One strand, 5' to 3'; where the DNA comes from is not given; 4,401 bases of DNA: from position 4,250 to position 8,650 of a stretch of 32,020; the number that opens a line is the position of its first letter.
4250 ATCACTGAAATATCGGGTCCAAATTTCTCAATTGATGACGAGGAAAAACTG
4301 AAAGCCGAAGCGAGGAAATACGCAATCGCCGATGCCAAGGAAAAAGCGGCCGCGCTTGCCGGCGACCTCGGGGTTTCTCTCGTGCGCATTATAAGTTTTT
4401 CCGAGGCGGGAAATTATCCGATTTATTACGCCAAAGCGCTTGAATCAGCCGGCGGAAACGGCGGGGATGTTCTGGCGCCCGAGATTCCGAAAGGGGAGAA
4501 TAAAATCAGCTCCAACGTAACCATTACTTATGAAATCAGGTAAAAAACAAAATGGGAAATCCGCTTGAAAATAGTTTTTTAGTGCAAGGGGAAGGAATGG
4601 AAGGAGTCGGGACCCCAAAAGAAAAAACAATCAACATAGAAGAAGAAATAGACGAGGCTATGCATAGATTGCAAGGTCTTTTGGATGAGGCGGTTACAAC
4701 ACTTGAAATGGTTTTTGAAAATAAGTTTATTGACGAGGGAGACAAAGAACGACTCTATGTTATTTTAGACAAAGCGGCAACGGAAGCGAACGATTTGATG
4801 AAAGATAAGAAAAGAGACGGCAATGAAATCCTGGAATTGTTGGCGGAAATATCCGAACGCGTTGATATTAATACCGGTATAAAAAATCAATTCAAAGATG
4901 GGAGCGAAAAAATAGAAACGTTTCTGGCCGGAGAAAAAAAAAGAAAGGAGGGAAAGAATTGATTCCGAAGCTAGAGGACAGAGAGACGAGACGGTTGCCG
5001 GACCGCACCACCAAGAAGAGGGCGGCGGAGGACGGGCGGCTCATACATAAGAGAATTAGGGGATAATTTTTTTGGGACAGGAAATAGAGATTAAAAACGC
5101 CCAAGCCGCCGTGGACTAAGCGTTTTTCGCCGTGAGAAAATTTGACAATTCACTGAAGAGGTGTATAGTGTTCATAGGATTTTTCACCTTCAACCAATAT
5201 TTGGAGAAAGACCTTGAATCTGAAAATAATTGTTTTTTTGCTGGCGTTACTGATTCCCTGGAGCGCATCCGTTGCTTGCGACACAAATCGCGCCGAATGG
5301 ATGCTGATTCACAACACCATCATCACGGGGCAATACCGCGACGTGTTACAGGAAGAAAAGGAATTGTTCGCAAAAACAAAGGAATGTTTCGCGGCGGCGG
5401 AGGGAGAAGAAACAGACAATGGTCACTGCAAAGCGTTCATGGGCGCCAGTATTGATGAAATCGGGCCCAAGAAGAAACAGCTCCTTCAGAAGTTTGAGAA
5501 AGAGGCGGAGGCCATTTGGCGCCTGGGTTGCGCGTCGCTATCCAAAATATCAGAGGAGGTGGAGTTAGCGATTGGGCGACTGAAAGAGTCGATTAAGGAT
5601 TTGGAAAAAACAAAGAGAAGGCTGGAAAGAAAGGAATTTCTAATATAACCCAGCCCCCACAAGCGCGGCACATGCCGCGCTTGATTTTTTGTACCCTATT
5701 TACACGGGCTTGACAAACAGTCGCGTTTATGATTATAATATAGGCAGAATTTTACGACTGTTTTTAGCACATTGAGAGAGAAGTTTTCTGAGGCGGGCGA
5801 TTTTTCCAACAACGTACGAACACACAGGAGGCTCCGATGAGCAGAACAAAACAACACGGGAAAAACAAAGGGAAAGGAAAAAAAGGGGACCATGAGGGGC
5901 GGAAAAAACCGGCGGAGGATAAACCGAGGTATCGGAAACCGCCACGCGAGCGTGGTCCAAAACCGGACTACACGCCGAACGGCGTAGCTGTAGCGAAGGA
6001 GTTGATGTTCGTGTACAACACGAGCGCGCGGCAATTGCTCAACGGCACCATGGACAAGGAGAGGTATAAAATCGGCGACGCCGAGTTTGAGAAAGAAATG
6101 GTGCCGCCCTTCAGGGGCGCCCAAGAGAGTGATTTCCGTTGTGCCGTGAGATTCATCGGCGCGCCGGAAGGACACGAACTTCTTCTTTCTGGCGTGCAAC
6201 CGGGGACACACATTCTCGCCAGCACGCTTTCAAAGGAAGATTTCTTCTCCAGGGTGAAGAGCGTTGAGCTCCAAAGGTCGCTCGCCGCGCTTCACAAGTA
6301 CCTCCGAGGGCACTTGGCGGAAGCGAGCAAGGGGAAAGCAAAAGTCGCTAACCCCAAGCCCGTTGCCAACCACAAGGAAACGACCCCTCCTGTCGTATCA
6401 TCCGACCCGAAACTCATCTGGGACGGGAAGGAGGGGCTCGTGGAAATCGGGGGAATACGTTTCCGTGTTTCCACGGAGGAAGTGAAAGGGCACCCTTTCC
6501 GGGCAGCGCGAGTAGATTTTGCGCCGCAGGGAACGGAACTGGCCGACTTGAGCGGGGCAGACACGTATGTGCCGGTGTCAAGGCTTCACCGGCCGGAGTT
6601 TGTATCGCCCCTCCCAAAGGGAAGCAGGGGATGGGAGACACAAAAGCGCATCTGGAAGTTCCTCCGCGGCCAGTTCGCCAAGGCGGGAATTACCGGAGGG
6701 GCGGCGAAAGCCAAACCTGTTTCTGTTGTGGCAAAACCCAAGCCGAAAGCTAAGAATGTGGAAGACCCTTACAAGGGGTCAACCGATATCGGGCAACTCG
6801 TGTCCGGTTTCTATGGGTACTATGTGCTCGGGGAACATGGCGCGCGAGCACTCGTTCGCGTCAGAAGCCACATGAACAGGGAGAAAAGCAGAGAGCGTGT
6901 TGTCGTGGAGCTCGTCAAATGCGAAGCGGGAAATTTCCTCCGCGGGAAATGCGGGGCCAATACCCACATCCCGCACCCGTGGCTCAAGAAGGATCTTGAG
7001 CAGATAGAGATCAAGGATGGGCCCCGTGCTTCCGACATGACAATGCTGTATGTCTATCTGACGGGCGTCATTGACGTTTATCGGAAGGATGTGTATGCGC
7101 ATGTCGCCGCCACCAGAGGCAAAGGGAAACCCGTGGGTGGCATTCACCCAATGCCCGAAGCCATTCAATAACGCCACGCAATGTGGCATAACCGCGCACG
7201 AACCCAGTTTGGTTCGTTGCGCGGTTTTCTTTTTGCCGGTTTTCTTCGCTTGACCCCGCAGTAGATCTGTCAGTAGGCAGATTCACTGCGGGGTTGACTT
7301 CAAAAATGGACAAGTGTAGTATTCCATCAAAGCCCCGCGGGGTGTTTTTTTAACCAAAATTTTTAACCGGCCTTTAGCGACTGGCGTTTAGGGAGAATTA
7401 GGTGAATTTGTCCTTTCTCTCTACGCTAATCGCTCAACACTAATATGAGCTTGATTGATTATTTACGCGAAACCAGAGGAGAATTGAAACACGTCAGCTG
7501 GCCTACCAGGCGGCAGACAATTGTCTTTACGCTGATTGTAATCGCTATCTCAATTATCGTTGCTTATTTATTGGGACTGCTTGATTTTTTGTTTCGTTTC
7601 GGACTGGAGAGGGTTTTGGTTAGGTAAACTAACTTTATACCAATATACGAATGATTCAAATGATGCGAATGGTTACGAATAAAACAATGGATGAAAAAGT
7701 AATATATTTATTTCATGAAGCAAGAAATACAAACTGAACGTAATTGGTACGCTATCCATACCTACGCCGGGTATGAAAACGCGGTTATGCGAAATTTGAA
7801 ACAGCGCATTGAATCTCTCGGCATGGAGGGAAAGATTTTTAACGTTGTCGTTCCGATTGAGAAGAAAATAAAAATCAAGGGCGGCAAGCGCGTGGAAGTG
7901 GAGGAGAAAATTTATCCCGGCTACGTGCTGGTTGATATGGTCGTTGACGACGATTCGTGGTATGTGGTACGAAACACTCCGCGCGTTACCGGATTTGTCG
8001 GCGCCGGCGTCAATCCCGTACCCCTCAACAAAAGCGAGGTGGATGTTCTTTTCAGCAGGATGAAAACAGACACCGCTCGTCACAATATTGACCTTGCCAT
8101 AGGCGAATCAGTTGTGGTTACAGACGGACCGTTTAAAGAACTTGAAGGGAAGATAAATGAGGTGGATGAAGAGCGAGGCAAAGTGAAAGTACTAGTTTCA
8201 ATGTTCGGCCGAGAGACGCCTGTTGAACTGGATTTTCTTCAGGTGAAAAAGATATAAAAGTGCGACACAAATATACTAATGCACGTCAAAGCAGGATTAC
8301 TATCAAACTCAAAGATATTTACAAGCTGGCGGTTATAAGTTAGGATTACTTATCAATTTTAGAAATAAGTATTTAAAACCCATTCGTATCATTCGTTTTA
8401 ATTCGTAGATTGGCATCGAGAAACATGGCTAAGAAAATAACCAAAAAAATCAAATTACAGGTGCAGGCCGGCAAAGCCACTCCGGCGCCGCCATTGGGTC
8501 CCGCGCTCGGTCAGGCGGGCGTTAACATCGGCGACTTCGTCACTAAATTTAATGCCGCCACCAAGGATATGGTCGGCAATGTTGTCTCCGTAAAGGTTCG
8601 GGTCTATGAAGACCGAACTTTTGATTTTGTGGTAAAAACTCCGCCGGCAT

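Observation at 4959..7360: G+C-rich island whose genes use canonical promoter/SD/terminator signals, unlike the surrounding backbone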

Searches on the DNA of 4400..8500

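Call 17: search_rna_families(source=window, start=4400, end=8500, threshold=evalue, max_evalue=1)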
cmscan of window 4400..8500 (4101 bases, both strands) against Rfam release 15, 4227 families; matches with E-value up to 1: 1.
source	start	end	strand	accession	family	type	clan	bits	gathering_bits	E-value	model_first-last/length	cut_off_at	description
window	6667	6722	+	RF02940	COG3860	Cis-reg;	-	20.4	42.5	0.19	1-54/54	no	COG3860 RNA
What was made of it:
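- On Known structured RNA families (leader, 3' UTR): Only one sub-threshold chance hit, inside the CDS (call 17).
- Tried and rejected: Rfam on 4400-8500 gave no real hit (call 17).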

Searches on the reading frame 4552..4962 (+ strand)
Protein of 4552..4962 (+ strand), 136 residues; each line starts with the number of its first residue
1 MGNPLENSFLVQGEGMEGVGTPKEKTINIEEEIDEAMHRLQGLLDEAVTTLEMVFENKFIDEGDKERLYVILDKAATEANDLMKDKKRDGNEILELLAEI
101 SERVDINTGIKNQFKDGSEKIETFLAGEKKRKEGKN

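Call 6: search_protein_families(library=pfam, proteins=[window:4552-4962:+], max_evalue=1)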
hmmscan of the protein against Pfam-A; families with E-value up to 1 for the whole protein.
window:4552-4962:+ (136 aa): 2 families
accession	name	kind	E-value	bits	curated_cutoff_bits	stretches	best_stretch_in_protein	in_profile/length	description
PF10158.14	LOH1CR12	-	0.22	12.1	24.7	0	31-64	90-121/131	Tumour suppressor protein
PF14760.11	Rnk_N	-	0.66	10.9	23.7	0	60-81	5-26/41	Rnk N-terminus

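Call 7: search_protein_families(library=ncbifam, proteins=[window:4552-4962:+], max_evalue=1)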
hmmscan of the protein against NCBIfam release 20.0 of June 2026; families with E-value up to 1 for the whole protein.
window:4552-4962:+ (136 aa): 0 families

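Call 8: search_protein_families(library=phrogs, proteins=[window:4552-4962:+], max_evalue=1)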
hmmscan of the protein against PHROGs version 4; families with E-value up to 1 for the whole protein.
window:4552-4962:+ (136 aa): 4 families
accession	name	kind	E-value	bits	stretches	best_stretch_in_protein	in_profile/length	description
phrog_1863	-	unknown function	0.098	13.6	0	23-43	71-91/97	-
phrog_8745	-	tail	0.2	9.8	1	24-94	1692-1762/1803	tail fiber protein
phrog_6709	-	unknown function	0.31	11.2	1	30-117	188-270/321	-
phrog_8350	-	unknown function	0.34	12.2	0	101-126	43-68/76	-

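Call 70: search_protein_families(library=padloc, proteins=[window:4552-4962:+], max_evalue=1)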
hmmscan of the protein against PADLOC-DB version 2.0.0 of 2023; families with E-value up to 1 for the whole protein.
window:4552-4962:+ (136 aa): 0 families

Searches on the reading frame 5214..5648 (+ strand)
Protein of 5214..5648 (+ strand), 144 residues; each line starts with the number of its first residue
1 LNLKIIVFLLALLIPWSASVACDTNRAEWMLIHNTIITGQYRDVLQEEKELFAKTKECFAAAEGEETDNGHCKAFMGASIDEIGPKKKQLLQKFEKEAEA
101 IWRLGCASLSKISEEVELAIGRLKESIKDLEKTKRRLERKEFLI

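Call 6: search_protein_families(library=pfam, proteins=[window:5214-5648:+], max_evalue=1)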
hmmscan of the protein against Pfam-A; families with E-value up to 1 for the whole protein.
window:5214-5648:+ (144 aa): 3 families
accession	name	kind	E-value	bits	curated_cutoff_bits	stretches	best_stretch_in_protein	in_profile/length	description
PF05597.16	Phasin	-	0.034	14.6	28.8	1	86-136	3-53/126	Poly(hydroxyalcanoate) granule associated protein (phasin)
PF08990.16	Docking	-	0.07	13.3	20.9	1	123-138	10-25/29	Erythronolide synthase docking domain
PF24417.1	DUF7549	-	0.22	11.8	27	1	6-72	14-82/166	Family of unknown function (DUF7549)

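Call 7: search_protein_families(library=ncbifam, proteins=[window:5214-5648:+], max_evalue=1)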
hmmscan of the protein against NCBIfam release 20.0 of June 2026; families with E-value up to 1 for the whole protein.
window:5214-5648:+ (144 aa): 1 family
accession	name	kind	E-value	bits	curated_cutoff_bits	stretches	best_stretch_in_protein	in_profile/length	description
NF033916.0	antiphage_ZorA_3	subfamily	0.087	11.7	250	1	74-135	364-425/509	anti-phage ZorAB system protein ZorA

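Call 8: search_protein_families(library=phrogs, proteins=[window:5214-5648:+], max_evalue=1)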
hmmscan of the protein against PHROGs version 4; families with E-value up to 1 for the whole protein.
window:5214-5648:+ (144 aa): 1 family
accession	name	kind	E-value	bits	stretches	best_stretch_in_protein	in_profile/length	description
phrog_20590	-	other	0.021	15.3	1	108-140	72-104/242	peptidase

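Call 61: find_homologous_proteins(query=window:5214-5648:+, max_evalue=0.001)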
Query window:5214-5648:+ (144 aa): 1 proteins with E <= 0.001 among 32 candidates.
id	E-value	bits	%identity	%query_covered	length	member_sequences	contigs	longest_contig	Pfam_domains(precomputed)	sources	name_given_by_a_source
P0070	4.7e-87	307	99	100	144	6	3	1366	-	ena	-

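Call 62: find_encoding_contigs(protein=P0070, flank=3000, max_places=6)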
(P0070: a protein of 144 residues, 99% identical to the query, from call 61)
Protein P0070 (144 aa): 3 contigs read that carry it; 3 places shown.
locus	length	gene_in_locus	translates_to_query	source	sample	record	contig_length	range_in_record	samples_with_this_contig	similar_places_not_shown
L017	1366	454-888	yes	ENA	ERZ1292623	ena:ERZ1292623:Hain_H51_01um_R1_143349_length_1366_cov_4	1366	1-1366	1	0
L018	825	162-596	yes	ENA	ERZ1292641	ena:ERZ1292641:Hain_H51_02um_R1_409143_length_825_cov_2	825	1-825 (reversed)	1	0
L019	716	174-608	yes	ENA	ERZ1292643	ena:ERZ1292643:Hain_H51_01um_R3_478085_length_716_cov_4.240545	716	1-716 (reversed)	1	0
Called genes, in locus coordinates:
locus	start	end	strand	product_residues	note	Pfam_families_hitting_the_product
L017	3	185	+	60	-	?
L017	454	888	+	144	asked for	-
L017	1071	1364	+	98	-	?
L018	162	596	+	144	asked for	-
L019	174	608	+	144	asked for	-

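Call 70: search_protein_families(library=padloc, proteins=[window:5214-5648:+], max_evalue=1)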
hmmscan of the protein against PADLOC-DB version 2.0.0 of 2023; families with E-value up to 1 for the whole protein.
window:5214-5648:+ (144 aa): 0 families
